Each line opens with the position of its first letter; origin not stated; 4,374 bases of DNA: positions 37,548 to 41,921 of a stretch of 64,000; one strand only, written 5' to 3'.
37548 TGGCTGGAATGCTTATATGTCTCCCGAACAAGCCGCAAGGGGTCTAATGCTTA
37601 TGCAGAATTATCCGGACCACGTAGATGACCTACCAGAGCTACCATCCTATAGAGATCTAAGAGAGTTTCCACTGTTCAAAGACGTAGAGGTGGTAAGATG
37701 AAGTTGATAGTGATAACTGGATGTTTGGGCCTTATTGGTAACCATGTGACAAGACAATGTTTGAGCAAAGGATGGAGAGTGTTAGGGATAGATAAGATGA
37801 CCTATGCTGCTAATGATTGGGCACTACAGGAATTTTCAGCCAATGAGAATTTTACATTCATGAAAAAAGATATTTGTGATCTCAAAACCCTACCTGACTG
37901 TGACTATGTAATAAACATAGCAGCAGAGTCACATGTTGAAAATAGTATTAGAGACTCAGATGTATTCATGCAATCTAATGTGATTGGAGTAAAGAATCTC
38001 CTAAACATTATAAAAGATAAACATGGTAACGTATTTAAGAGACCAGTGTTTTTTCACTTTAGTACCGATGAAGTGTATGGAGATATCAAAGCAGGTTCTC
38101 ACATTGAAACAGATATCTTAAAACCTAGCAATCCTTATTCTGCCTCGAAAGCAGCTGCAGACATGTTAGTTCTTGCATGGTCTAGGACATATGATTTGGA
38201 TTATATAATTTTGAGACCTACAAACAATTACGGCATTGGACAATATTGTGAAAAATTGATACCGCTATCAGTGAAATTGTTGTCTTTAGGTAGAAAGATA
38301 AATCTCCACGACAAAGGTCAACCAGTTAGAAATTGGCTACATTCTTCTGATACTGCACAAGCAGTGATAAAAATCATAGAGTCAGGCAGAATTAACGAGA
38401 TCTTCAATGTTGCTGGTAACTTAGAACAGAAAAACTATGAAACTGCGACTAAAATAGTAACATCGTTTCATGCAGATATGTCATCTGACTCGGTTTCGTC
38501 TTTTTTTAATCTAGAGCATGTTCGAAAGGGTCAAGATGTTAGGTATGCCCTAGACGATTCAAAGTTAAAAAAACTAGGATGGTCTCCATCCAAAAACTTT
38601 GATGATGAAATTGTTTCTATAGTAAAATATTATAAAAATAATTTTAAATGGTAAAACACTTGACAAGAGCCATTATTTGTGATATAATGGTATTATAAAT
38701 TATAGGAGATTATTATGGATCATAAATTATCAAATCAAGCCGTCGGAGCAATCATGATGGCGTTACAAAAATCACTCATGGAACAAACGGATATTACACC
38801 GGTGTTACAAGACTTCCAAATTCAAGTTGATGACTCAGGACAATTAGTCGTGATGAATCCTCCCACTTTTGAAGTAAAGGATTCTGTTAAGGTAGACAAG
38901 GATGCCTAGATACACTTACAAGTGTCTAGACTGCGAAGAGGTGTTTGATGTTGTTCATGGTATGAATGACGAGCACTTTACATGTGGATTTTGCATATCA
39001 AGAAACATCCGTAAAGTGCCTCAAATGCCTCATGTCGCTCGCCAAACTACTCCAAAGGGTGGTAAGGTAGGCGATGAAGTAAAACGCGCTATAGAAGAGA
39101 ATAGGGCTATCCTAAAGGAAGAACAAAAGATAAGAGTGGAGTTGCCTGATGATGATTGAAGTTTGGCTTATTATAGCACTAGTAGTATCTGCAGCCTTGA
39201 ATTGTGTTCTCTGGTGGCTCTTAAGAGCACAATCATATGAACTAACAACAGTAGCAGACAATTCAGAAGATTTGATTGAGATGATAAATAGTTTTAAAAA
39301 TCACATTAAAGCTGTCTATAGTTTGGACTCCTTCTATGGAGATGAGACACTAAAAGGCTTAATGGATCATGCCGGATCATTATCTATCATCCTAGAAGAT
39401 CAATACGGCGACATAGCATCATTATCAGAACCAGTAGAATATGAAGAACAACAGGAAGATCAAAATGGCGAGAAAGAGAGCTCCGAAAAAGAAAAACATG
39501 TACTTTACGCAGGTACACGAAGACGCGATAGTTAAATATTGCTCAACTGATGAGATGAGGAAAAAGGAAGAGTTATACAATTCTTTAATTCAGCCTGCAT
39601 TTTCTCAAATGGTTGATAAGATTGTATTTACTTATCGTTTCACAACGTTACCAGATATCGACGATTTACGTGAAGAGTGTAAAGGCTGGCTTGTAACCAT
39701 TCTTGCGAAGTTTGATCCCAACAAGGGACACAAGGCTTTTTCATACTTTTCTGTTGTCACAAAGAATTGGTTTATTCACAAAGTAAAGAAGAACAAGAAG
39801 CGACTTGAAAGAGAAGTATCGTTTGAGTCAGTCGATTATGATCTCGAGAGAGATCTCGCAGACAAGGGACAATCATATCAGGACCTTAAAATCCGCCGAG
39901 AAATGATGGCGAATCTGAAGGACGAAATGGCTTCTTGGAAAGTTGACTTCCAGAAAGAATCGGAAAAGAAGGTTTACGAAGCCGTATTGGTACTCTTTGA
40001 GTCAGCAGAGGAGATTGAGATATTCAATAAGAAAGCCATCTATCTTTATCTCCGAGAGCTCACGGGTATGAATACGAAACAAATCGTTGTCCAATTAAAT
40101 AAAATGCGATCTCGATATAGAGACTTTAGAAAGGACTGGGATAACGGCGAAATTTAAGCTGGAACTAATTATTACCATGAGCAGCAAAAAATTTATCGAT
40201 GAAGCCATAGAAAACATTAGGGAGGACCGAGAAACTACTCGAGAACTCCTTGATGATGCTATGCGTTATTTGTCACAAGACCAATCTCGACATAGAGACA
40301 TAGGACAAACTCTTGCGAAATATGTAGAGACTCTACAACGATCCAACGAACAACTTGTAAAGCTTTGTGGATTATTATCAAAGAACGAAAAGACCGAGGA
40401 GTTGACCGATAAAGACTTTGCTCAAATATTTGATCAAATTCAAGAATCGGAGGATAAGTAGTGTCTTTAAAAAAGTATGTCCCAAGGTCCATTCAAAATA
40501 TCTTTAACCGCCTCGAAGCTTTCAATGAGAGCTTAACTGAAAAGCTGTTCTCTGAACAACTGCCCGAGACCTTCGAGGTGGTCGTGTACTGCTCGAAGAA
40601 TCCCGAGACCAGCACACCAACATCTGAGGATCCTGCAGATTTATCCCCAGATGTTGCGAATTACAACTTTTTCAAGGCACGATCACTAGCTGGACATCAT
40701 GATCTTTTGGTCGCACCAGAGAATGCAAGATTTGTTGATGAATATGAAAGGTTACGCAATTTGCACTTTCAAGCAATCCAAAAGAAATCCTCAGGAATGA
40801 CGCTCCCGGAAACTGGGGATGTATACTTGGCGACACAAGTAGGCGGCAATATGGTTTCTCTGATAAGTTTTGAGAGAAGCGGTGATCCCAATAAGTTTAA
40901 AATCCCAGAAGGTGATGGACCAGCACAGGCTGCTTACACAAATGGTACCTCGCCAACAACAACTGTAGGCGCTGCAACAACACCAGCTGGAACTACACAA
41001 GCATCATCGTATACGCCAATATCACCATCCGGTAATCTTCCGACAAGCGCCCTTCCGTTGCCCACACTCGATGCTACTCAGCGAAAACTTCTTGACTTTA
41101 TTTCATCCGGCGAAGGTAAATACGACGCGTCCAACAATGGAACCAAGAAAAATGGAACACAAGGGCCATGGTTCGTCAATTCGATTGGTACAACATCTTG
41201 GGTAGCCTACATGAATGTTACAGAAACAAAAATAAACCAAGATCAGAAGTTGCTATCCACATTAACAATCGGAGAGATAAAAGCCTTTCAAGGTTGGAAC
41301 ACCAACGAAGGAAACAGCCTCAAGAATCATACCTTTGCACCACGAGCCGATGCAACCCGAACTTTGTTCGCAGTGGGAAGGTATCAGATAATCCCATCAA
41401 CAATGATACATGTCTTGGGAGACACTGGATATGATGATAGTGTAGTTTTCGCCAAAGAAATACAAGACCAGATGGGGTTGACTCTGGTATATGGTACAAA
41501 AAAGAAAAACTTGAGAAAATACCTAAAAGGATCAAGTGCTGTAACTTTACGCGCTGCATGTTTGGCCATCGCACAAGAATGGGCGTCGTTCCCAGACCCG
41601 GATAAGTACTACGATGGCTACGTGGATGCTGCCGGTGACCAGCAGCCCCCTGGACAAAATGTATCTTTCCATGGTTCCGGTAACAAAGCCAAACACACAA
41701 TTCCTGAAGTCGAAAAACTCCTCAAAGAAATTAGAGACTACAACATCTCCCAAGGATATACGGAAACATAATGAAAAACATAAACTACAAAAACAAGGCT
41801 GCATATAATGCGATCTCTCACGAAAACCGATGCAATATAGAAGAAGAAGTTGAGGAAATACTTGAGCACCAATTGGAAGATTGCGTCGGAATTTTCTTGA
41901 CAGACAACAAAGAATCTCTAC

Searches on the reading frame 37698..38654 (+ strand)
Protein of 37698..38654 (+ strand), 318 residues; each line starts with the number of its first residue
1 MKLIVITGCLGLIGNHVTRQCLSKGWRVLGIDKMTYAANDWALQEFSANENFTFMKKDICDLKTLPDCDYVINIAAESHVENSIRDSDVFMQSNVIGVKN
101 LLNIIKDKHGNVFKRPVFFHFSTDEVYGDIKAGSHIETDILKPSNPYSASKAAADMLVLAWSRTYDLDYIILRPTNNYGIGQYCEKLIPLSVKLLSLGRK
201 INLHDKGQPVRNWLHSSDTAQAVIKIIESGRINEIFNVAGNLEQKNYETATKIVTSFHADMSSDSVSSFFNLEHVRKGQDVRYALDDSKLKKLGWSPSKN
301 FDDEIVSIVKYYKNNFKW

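Call 18: search_protein_families(library=phrogs, proteins=[window:37698-38654:+], max_evalue=0.001)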
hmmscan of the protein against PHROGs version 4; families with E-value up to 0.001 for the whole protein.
window:37698-38654:+ (318 aa): 1 family
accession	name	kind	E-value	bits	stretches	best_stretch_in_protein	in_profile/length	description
phrog_540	-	DNA, RNA and nucleotide metabolism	1.4e-65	223.1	1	1-318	292-600/715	nucleotide-sugar epimerase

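Call 44: find_related_loci(query=window:37698-38654:+, collection=genome_contigs, flank=3000)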
Query window:37698-38654:+ (318 aa) in genome_contigs; peptide patterns used: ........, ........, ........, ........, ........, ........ (x = any residue, [..] = any of these).
75 stretches matched a pattern; 25 encode a relative of the query (tblastn E <= 1e-3); 25 distinct loci.
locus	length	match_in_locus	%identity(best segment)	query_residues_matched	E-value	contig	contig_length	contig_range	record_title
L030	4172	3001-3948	63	1-318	2e-137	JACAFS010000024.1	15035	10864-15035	MAG: Thaumarchaeota archaeon isolate ASW8_bin1 ASW8bin1_24, whole genome shotgun sequence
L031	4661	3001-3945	63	1-318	3e-136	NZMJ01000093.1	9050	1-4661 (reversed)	MAG: Maricaulis sp. isolate IN14 41339, whole genome shotgun sequence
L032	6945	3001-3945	62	1-318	3e-135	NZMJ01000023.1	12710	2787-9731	MAG: Maricaulis sp. isolate IN14 8585, whole genome shotgun sequence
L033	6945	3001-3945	63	1-318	3e-137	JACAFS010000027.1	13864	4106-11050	MAG: Thaumarchaeota archaeon isolate ASW8_bin1 ASW8bin1_27, whole genome shotgun sequence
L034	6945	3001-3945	58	1-318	1e-127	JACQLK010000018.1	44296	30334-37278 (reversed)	MAG: Candidatus Pacearchaeota archaeon isolate NC_groundwater_1201_Ag_S-0.1um_38_135 S_p1_S3_coassembly_k141_1646111, wh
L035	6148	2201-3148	57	1-318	5e-122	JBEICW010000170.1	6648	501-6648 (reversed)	MAG: Ignavibacteria bacterium isolate Sample-101-S75-bin-157 Sample_101_S75-bin_157-k141_3201698, whole genome shotgun s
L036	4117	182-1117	53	3-318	6e-113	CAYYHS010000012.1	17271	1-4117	MAG TPA_asm: uncultured Chitinophagaceae bacterium isolate binchicken_co54_148 genome assembly, contig: NODE_5820_length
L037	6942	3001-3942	54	1-318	1e-112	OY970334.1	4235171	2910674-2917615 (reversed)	MAG: uncultured Bacteroidetes bacterium isolate MFD05512.bin.c.1 genome assembly, chromosome: 1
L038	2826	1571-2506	54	3-318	9e-116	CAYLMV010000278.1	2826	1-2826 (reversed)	MAG TPA_asm: uncultured Chitinophagaceae bacterium isolate binchicken_co50_279 genome assembly, contig: NODE_63543_lengt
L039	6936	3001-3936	53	3-318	5e-112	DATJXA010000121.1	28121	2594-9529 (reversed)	MAG TPA_asm: Bacteroidota bacterium isolate SMAG_U15114 k141_2549985, whole genome shotgun sequence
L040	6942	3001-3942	53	1-318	3e-111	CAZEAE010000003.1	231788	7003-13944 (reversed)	MAG TPA_asm: uncultured Elusimicrobia sp. isolate binchicken_co248_32 genome assembly, contig: NODE_26_length_231788_cov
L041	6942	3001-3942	51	1-318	7e-110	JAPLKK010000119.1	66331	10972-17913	MAG: Elusimicrobia bacterium isolate LacPavin_0818_WC55_MAG_67_8 LacPavin_0818_WC55_scaffold_25835, whole genome shotgun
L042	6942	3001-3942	51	1-318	3e-109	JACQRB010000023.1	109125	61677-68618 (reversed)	MAG: Candidatus Omnitrophota bacterium isolate NC_groundwater_1348_Ag_S-0.2um_64_53 S_p2_S4_coassembly_k141_1043002, who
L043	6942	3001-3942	53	1-318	2e-109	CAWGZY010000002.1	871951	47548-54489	MAG: uncultured Bacteroidetes bacterium isolate MFD01689.bin.1.50 genome assembly, contig: contig_24585, whole genome sh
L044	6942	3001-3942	51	1-318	2e-108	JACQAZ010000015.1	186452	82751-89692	MAG: Elusimicrobia bacterium isolate NC_groundwater_929_Pr1_S-0.2um_66_27 Montesol18-Sp2_coassembly_scaffold_311567, who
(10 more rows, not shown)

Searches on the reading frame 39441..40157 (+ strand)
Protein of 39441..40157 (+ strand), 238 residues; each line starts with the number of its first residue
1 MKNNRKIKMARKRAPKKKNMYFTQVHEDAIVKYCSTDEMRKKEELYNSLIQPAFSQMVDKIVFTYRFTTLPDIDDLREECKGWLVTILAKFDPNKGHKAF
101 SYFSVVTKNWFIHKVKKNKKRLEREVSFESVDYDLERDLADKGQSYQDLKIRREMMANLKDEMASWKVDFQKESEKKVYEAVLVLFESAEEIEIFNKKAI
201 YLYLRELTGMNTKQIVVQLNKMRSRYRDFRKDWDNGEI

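Call 18: search_protein_families(library=phrogs, proteins=[window:39441-40157:+], max_evalue=0.001)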
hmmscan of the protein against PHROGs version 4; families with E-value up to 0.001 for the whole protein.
window:39441-40157:+ (238 aa): 1 family
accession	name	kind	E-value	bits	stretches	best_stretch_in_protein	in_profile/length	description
phrog_234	-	transcription regulation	1.4e-06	29.5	1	40-167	34-157/181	late sigma transcription factor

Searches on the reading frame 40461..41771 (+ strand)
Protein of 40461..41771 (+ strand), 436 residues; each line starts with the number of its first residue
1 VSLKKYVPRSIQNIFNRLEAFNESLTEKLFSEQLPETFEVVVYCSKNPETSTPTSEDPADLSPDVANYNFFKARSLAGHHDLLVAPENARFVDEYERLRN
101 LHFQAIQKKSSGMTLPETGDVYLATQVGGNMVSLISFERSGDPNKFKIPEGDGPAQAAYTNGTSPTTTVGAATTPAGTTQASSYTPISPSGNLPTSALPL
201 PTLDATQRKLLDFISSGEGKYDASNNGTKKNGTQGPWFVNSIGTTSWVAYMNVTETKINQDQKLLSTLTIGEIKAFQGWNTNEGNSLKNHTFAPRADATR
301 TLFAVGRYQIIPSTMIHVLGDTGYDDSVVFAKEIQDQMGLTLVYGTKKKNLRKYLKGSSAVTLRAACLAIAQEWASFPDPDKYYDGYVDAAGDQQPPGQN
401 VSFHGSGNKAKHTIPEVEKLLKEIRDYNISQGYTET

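Call 13: search_protein_families(library=phrogs, proteins=[window:40461-41771:+], max_evalue=0.001)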
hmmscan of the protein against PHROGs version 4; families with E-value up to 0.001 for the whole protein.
window:40461-41771:+ (436 aa): 4 families
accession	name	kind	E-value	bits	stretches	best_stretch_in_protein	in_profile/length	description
phrog_90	-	lysis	6.3e-11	41.7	1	197-379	646-784/1168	endolysin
phrog_1200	-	lysis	5e-09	36.7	1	207-422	525-723/874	endolysin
phrog_30077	-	unknown function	1.2e-08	35.3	1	286-387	487-592/674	-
phrog_37890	-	unknown function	4.3e-07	29.8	1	296-377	300-380/632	-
